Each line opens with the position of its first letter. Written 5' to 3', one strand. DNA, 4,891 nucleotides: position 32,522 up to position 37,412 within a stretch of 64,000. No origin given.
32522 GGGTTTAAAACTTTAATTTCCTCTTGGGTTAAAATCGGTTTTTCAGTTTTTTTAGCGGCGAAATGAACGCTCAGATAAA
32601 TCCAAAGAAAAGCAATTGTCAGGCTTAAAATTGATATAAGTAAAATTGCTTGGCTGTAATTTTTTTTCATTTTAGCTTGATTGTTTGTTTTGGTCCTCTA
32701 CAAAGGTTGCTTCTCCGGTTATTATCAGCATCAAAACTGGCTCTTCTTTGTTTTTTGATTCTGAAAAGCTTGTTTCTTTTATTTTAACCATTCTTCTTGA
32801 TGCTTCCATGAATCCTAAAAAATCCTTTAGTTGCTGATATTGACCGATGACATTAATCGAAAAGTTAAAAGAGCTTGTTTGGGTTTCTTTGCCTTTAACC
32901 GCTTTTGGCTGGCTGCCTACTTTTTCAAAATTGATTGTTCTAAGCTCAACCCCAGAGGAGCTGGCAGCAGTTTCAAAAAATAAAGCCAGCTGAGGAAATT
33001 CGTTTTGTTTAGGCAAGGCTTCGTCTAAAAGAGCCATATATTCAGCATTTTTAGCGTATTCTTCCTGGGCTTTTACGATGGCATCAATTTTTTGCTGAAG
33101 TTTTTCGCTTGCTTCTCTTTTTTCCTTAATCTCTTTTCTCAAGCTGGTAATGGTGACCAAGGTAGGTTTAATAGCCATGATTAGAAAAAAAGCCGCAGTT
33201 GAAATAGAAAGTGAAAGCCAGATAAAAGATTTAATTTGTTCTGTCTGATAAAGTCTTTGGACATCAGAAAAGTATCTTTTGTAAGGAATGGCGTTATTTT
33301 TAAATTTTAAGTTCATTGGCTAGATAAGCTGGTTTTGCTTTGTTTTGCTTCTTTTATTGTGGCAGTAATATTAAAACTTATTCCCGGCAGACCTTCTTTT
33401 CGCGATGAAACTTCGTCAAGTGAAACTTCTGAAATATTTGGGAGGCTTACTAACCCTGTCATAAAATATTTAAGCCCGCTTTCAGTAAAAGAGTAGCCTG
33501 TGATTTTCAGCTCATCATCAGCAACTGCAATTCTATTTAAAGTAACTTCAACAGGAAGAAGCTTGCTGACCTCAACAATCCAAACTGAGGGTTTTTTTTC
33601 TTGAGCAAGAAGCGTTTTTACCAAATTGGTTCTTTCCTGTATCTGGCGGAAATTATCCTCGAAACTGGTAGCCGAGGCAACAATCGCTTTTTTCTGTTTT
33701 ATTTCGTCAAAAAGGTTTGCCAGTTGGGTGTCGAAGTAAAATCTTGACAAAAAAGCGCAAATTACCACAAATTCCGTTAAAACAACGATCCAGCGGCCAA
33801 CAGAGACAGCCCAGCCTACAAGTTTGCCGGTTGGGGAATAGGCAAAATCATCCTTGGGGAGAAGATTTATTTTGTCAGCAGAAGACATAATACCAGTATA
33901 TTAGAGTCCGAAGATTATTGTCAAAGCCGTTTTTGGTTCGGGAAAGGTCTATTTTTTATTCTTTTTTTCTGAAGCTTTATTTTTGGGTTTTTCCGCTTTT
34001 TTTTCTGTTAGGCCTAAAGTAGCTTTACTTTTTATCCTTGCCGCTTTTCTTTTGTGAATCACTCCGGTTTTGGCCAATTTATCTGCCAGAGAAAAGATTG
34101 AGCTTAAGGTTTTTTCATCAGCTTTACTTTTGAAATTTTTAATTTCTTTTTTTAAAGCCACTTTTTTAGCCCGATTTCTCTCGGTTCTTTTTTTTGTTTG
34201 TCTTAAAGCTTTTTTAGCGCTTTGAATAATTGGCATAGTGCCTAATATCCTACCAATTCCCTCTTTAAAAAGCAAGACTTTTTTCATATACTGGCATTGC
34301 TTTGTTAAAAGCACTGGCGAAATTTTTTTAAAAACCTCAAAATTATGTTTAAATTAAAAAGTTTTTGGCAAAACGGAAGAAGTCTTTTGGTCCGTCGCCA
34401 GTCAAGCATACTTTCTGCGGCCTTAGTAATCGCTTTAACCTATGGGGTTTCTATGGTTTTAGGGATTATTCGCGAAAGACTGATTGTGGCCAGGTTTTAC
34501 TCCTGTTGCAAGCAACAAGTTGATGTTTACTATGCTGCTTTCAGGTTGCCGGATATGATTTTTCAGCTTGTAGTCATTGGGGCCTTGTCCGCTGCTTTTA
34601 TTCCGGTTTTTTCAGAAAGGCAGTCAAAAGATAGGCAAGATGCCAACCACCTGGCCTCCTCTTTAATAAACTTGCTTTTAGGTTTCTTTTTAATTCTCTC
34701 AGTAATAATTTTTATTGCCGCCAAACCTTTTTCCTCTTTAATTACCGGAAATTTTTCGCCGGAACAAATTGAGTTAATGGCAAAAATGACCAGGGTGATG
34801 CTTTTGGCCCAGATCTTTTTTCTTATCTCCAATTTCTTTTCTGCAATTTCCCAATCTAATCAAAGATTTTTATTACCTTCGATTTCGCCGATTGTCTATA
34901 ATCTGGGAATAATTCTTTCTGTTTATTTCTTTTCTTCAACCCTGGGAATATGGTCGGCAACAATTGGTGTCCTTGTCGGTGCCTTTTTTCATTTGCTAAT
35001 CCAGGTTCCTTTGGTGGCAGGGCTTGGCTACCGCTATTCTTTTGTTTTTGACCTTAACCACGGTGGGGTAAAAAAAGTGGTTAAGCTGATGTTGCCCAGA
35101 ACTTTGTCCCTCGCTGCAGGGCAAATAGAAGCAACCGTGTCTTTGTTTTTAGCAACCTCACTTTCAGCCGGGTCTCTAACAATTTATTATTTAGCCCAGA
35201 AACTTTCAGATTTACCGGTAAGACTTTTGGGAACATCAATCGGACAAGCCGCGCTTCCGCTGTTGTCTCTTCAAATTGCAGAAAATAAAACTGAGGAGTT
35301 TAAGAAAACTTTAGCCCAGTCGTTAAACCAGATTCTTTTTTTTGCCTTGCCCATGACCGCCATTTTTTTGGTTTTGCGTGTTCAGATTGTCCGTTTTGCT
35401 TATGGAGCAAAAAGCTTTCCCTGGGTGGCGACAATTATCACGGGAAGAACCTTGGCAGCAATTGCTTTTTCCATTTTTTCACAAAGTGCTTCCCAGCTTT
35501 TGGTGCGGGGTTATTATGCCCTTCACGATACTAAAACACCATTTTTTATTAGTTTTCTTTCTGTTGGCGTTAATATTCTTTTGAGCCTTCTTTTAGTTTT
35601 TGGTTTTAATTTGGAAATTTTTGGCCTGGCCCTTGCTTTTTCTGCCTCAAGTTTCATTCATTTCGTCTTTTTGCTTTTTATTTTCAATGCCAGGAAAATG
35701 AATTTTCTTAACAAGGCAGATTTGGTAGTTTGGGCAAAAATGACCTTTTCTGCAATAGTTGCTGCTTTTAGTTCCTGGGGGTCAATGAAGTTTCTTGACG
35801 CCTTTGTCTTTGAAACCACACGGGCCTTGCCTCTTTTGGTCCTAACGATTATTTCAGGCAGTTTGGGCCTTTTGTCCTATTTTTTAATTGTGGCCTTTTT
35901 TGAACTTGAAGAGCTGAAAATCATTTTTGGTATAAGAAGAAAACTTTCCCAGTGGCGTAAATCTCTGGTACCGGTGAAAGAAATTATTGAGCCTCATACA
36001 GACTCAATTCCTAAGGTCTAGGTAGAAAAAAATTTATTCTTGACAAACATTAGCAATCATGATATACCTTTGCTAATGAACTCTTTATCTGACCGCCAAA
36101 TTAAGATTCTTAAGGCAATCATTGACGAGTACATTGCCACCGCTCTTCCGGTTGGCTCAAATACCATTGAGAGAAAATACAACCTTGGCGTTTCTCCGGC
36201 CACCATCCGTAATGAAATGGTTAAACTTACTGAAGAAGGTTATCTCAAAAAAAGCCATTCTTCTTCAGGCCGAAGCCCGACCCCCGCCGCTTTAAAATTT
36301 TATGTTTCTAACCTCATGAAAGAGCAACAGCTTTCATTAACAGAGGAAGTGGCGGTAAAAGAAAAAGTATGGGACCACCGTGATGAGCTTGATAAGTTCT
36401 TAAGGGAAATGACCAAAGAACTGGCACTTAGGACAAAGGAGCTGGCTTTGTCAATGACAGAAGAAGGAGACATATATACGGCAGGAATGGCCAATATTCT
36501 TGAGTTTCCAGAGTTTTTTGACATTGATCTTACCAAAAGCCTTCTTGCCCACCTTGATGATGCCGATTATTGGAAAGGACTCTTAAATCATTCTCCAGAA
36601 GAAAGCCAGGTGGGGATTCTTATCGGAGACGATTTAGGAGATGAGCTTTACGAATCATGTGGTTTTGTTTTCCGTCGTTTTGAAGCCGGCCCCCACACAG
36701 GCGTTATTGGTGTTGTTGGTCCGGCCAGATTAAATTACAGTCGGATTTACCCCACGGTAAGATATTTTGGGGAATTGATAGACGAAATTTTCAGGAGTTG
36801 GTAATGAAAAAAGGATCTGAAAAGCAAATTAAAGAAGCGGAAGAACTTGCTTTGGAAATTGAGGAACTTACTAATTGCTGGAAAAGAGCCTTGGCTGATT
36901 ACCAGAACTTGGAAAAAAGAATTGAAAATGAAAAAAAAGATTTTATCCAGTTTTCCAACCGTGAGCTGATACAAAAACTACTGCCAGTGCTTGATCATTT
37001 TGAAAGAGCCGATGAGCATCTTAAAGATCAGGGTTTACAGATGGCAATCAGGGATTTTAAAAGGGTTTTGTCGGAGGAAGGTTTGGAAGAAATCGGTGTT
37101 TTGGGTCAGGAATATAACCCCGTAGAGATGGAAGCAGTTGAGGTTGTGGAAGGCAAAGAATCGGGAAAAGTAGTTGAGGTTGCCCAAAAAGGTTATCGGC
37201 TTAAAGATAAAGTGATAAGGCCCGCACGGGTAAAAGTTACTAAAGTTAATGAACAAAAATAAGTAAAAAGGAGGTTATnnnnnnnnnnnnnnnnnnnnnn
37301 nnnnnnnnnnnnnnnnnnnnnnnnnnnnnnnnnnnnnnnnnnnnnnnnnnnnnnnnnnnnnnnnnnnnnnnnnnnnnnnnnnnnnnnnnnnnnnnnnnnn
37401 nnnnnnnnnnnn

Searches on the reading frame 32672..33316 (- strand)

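Call 36: search_protein_families(library=ncbifam, proteins=[window:32672-33316:-], max_evalue=0.001)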
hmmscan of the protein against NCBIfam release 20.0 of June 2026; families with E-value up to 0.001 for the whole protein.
window:32672-33316:- (214 aa): 0 families

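Call 55: search_protein_families(library=pfam, proteins=[window:32672-33316:-], max_evalue=0.1)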
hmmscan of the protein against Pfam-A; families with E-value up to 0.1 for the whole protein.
window:32672-33316:- (214 aa): 5 families
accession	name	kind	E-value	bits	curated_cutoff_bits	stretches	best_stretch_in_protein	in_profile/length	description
PF04350.18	PilO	-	5.4e-10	40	22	1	58-196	3-133/145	Pilus assembly protein, PilO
PF04977.20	DivIC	-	0.0014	18.8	28.9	1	41-93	4-56/80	Septum formation initiator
PF02326.20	YMF19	-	0.0042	18.3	22.6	1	31-90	12-71/84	Plant ATP synthase F0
PF00430.23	ATP-synt_B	-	0.013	16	28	1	33-95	4-67/132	ATP synthase B/B' CF(0)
PF07219.19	HemY_N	-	0.04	14.5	31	1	27-118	11-102/107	HemY protein N-terminus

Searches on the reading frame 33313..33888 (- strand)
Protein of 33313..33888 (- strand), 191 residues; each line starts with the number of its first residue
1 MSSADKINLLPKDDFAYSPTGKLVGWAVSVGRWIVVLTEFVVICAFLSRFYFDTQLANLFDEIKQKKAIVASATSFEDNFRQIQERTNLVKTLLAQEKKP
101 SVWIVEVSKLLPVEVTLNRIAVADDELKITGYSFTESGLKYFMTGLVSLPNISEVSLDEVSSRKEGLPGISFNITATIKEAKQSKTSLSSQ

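Call 36: search_protein_families(library=ncbifam, proteins=[window:33313-33888:-], max_evalue=0.001)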
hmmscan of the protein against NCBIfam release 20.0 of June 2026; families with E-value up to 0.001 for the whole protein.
window:33313-33888:- (191 aa): 0 families

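Call 55: search_protein_families(library=pfam, proteins=[window:33313-33888:-], max_evalue=0.1)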
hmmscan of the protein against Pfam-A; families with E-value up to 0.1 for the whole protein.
window:33313-33888:- (191 aa): 4 families
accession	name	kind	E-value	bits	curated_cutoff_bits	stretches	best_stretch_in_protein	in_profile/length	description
PF05137.18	PilN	-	5.3e-10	39.7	22.8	1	106-178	5-78/78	Fimbrial assembly protein (PilN)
PF14899.11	DUF4492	-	0.0072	16.7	27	1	33-71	21-59/63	Domain of unknown function (DUF4492)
PF08656.15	DASH_Dad3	-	0.053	14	23.1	1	55-103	21-63/76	DASH complex subunit Dad3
PF06837.17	Fijivirus_P9-2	-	0.069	13.3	27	1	34-92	91-150/178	Fijivirus P9-2 protein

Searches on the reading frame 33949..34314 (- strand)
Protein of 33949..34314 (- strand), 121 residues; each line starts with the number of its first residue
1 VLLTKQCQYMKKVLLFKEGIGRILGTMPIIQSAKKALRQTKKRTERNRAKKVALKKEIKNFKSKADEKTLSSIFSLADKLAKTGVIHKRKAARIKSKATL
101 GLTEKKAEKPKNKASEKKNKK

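Call 55: search_protein_families(library=pfam, proteins=[window:33949-34314:-], max_evalue=0.1)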
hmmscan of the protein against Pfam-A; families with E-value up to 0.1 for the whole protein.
window:33949-34314:- (121 aa): 1 family
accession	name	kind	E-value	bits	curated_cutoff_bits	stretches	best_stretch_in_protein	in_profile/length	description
PF01649.23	Ribosomal_S20p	-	5.2e-12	46.7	29.5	1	30-99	3-79/83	Ribosomal protein S20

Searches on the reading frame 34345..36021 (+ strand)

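Call 36: search_protein_families(library=ncbifam, proteins=[window:34345-36021:+], max_evalue=0.001)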
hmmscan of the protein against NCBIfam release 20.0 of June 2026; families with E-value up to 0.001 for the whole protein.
window:34345-36021:+ (558 aa): 2 families
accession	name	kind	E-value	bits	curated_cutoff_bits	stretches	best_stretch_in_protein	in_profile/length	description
TIGR01695.1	murJ_mviN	equivalog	7.6e-86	288.8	235.55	1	23-527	3-504/506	murein biosynthesis integral membrane protein MurJ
TIGR00797.1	matE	subfamily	2.6e-12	46.3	147.4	1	254-462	4-208/396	MATE family efflux transporter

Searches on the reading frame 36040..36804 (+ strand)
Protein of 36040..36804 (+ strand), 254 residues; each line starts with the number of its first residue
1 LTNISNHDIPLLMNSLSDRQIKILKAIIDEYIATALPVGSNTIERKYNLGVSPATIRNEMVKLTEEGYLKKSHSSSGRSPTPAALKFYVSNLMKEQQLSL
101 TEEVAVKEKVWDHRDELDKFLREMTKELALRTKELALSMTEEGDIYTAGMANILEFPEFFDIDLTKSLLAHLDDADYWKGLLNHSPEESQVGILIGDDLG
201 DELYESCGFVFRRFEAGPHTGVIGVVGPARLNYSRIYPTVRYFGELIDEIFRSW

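Call 55: search_protein_families(library=pfam, proteins=[window:36040-36804:+], max_evalue=0.1)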
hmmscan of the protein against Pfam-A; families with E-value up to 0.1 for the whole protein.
window:36040-36804:+ (254 aa): 4 families
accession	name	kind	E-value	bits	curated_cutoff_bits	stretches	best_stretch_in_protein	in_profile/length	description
PF01628.27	HrcA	-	5.6e-18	66.1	22.2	1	106-236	94-214/215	HrcA protein C terminal domain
PF08220.18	HTH_DeoR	-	0.0005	20.2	21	1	49-73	24-48/57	DeoR-like helix-turn-helix domain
PF03444.21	HrcA_DNA-bdg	-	0.0087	16.1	21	1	16-69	2-53/79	Winged helix-turn-helix transcription repressor, HrcA DNA-binding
PF01726.22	LexA_DNA_bind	-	0.01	16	23.7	1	13-72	1-59/65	LexA DNA binding domain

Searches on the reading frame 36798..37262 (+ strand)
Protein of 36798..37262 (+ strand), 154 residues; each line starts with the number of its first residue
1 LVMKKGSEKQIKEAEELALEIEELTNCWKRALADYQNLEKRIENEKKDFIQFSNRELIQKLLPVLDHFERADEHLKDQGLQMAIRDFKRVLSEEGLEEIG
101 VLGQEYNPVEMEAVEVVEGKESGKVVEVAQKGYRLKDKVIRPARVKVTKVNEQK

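Call 56: search_protein_families(library=pfam, proteins=[window:36798-37262:+], max_evalue=0.001)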
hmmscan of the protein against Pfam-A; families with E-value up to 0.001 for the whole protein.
window:36798-37262:+ (154 aa): 1 family
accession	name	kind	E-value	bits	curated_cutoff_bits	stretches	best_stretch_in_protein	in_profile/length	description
PF01025.24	GrpE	-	4e-35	121.4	25.8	1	8-149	14-165/165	GrpE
